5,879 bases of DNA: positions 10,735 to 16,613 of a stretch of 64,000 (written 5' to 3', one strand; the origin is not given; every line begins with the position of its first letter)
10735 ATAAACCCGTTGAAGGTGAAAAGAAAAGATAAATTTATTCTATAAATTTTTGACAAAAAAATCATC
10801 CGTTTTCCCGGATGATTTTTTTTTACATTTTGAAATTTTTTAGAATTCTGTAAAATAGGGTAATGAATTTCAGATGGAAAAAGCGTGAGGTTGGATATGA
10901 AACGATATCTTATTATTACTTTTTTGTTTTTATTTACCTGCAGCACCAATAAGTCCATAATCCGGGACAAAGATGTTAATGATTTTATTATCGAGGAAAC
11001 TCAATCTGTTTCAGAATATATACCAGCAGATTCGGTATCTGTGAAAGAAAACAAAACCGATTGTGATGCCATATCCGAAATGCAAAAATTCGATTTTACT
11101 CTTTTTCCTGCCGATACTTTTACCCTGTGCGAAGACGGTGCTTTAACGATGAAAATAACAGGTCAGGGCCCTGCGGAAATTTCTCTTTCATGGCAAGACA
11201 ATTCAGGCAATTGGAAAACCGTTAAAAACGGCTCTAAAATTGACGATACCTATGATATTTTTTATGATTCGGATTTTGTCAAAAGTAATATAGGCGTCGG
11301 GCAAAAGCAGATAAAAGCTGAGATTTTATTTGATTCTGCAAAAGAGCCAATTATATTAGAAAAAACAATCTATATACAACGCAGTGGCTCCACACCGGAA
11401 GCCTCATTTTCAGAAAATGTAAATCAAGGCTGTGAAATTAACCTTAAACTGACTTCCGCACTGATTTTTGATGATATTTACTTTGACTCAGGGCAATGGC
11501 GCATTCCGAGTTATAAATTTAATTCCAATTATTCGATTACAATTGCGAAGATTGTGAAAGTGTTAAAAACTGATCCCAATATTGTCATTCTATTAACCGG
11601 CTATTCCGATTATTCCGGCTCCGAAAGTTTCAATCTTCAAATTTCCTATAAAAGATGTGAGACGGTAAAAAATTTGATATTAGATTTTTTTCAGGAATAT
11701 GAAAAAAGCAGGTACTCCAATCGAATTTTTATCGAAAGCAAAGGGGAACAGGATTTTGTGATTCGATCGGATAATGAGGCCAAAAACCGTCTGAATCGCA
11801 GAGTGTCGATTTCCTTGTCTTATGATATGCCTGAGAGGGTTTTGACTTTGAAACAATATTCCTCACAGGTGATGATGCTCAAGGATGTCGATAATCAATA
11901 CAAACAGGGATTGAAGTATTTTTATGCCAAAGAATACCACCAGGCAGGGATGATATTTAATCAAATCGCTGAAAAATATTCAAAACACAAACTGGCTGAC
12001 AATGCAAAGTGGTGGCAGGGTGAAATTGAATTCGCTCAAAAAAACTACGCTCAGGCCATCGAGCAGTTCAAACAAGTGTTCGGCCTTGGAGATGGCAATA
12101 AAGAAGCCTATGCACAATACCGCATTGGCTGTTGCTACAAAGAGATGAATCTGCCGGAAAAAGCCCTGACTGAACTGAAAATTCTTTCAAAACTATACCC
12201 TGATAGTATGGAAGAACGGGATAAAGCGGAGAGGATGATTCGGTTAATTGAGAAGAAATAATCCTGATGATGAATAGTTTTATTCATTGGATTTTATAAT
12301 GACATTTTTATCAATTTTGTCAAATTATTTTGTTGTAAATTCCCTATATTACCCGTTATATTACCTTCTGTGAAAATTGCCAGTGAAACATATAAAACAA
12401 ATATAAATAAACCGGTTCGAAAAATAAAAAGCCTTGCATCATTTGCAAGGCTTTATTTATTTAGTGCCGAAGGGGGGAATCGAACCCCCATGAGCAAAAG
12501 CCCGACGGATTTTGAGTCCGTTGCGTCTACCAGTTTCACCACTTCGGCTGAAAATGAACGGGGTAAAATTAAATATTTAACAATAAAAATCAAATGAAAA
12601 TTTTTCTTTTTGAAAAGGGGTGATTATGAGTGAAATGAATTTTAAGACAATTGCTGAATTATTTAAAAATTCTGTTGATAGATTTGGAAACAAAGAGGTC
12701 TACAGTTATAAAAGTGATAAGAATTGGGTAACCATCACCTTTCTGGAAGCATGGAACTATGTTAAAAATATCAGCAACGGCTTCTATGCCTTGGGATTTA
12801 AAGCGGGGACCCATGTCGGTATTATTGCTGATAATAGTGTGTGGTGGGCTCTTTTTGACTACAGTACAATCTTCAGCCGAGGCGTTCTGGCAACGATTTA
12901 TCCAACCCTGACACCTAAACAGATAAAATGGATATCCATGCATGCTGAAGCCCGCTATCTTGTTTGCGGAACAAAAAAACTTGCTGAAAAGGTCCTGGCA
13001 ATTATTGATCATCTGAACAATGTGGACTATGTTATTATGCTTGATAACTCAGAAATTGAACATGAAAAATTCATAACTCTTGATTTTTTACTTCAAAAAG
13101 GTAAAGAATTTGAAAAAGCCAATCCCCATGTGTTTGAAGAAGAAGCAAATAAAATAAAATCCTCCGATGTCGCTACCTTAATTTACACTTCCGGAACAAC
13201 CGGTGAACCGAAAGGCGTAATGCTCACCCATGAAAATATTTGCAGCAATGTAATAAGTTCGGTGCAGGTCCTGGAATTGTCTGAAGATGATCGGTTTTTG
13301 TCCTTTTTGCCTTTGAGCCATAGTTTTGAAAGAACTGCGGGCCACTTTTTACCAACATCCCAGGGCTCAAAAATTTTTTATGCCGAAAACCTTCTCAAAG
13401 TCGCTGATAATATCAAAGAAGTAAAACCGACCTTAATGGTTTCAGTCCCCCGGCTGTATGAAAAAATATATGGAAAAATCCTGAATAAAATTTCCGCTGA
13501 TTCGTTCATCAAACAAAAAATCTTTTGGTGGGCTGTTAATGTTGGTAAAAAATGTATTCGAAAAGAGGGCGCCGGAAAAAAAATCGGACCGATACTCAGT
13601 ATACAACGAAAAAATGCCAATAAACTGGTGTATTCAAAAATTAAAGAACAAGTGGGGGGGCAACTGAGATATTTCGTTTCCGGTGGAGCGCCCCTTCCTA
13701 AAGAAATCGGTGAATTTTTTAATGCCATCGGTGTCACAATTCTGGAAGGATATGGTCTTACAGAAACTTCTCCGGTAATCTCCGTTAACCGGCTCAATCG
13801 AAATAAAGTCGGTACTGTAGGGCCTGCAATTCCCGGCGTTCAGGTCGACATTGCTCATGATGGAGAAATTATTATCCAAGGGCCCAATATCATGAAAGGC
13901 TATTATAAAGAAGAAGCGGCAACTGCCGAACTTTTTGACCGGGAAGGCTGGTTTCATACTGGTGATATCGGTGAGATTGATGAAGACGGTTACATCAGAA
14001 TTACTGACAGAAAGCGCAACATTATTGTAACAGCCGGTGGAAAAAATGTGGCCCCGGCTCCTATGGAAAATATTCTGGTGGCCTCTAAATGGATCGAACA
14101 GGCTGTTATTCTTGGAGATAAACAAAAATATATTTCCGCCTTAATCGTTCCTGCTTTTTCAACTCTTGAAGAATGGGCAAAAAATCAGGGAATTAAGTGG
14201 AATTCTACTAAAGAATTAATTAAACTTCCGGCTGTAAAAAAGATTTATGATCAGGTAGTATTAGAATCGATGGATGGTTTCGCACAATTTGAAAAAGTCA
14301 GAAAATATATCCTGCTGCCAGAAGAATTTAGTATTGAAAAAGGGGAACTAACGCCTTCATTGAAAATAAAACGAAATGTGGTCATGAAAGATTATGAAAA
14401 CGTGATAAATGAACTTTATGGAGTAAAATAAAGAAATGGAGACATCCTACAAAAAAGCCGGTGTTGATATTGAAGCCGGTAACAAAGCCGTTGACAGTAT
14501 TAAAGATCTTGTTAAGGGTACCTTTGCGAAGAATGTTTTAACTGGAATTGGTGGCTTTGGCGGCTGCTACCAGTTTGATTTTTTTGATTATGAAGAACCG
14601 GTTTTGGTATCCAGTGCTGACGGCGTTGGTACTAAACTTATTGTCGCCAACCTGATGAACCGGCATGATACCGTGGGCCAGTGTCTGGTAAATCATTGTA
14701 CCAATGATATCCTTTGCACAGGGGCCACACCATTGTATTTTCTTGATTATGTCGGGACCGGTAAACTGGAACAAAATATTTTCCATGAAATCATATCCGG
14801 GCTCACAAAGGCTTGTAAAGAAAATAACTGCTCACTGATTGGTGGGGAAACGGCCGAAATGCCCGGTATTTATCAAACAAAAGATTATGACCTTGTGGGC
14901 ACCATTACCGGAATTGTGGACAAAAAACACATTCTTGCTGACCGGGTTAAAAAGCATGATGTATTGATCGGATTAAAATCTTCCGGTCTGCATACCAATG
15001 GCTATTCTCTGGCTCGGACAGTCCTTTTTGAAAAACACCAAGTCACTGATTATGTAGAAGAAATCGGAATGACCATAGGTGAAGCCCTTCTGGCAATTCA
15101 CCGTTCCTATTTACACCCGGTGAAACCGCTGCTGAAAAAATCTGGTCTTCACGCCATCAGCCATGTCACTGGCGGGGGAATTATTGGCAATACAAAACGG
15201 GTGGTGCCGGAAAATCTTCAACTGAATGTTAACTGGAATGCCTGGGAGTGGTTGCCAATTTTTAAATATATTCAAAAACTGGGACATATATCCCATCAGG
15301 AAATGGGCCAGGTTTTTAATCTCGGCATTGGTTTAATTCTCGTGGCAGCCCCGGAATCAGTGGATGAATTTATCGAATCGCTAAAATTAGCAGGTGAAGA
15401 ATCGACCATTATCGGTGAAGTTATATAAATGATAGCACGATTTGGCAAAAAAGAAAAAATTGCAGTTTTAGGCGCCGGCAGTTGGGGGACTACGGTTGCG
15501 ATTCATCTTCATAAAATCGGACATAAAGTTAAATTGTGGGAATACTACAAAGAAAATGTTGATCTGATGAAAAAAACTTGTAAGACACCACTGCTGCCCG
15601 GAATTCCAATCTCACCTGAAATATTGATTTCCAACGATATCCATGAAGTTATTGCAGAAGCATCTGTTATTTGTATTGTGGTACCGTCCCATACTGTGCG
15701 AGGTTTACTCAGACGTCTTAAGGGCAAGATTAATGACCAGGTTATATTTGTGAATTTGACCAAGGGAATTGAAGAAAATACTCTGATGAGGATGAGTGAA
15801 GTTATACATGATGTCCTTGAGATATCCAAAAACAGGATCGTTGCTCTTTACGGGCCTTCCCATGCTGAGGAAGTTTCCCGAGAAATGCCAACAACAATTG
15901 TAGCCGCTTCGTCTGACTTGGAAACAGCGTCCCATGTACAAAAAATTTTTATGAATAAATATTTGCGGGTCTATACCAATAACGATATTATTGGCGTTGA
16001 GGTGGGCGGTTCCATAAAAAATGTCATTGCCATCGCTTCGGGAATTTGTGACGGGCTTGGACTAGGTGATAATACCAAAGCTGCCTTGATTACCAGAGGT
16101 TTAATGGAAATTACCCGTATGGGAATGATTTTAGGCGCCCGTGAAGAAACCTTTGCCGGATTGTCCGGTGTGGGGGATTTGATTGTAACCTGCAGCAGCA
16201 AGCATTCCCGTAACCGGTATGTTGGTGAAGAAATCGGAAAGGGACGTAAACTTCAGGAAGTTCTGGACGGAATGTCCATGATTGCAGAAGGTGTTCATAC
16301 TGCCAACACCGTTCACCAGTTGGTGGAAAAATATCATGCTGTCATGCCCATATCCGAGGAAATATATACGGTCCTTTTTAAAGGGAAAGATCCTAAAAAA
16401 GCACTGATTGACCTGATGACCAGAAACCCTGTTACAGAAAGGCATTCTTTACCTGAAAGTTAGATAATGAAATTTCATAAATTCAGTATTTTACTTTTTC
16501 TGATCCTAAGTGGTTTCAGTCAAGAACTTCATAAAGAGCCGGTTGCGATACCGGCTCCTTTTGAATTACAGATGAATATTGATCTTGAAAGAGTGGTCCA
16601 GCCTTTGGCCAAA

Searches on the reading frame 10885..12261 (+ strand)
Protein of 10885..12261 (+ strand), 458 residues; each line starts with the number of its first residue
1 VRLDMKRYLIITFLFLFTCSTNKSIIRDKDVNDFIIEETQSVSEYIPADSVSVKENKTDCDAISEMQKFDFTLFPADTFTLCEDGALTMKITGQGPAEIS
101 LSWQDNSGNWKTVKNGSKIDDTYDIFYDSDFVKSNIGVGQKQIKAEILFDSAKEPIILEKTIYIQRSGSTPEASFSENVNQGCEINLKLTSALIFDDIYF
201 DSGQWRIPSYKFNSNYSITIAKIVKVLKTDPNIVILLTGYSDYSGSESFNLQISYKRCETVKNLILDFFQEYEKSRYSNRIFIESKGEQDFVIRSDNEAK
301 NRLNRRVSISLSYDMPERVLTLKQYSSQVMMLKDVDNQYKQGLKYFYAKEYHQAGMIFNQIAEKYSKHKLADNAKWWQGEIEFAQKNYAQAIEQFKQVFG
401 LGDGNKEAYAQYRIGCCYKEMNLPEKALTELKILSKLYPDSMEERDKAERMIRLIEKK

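Call 10: search_protein_families(library=pfam, proteins=[window:10885-12261:+], max_evalue=0.00001)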
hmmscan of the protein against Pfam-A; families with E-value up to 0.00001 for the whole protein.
window:10885-12261:+ (458 aa): 2 families
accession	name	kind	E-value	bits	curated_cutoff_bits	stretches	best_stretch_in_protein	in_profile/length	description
PF13174.12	TPR_6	-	1.4e-10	41.5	26.3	0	409-441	1-33/33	Tetratricopeptide repeat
PF00691.25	OmpA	-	2.1e-08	34.9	27.2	1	209-305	6-98/98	OmpA family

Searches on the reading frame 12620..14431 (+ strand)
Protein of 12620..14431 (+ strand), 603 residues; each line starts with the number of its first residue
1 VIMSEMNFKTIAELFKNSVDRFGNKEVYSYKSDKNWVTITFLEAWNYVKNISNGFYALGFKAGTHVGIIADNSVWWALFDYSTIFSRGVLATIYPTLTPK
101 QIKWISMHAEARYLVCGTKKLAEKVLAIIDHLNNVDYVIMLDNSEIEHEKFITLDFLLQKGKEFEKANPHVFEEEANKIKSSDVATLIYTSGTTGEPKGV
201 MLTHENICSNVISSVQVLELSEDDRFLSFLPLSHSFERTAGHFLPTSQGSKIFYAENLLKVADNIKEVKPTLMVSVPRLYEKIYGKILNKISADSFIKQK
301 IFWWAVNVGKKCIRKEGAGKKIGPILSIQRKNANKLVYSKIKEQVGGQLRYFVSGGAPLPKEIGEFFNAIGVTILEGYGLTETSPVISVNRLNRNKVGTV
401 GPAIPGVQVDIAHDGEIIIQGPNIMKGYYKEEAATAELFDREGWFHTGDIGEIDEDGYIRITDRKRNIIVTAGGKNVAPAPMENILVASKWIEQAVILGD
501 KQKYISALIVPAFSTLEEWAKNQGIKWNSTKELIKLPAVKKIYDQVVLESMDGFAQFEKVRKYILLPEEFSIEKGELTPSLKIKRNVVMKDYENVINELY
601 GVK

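Call 10: search_protein_families(library=pfam, proteins=[window:12620-14431:+], max_evalue=0.00001)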
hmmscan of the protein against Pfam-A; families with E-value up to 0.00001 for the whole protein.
window:12620-14431:+ (603 aa): 2 families
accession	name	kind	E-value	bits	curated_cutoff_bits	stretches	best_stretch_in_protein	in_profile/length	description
PF00501.34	AMP-binding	-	3.1e-77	260.4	29.9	1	15-429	1-384/384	AMP-binding enzyme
PF23562.2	AMP-binding_C_3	-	6.2e-11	43.2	20.8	1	467-600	2-120/124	AMP-binding enzyme C-terminal domain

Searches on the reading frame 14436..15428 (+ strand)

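Call 10: search_protein_families(library=pfam, proteins=[window:14436-15428:+], max_evalue=0.00001)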
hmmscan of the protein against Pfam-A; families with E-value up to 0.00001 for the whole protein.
window:14436-15428:+ (330 aa): 2 families
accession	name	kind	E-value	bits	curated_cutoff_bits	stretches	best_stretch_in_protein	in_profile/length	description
PF02769.27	AIRS_C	-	1.1e-25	91.1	23.1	1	173-330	2-146/156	AIR synthase related protein, C-terminal domain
PF00586.29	AIRS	-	3.1e-23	82.8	24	1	56-161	14-112/112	AIR synthase related protein, N-terminal domain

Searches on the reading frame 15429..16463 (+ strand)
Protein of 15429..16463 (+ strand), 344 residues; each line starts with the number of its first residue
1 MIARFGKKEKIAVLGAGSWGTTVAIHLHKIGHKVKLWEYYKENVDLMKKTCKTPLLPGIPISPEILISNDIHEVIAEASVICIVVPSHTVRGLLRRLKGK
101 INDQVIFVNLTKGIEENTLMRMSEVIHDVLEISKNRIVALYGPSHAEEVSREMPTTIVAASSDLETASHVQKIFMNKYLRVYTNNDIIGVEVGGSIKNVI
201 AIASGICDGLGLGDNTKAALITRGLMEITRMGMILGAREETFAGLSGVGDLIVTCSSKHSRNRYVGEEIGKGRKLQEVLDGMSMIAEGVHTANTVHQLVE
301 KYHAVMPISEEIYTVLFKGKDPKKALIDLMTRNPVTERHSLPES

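Call 10: search_protein_families(library=pfam, proteins=[window:15429-16463:+], max_evalue=0.00001)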
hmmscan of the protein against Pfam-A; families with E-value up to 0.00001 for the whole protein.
window:15429-16463:+ (344 aa): 4 families
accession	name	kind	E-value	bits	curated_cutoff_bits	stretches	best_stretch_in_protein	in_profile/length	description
PF07479.19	NAD_Gly3P_dh_C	-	4.6e-58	195.9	25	1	186-326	1-141/142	NAD-dependent glycerol-3-phosphate dehydrogenase C-terminus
PF01210.29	NAD_Gly3P_dh_N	-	5.2e-46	157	23.1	1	10-166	1-157/158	NAD-dependent glycerol-3-phosphate dehydrogenase N-terminus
PF20618.3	GPD_NAD_C_bact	-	2.3e-20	73.3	27.6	1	246-312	1-66/66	Bacterial GPD, NAD-dependent C-terminal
PF03446.21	NAD_binding_2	-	1.7e-06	28.6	21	0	10-111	1-93/161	NAD binding domain of 6-phosphogluconate dehydrogenase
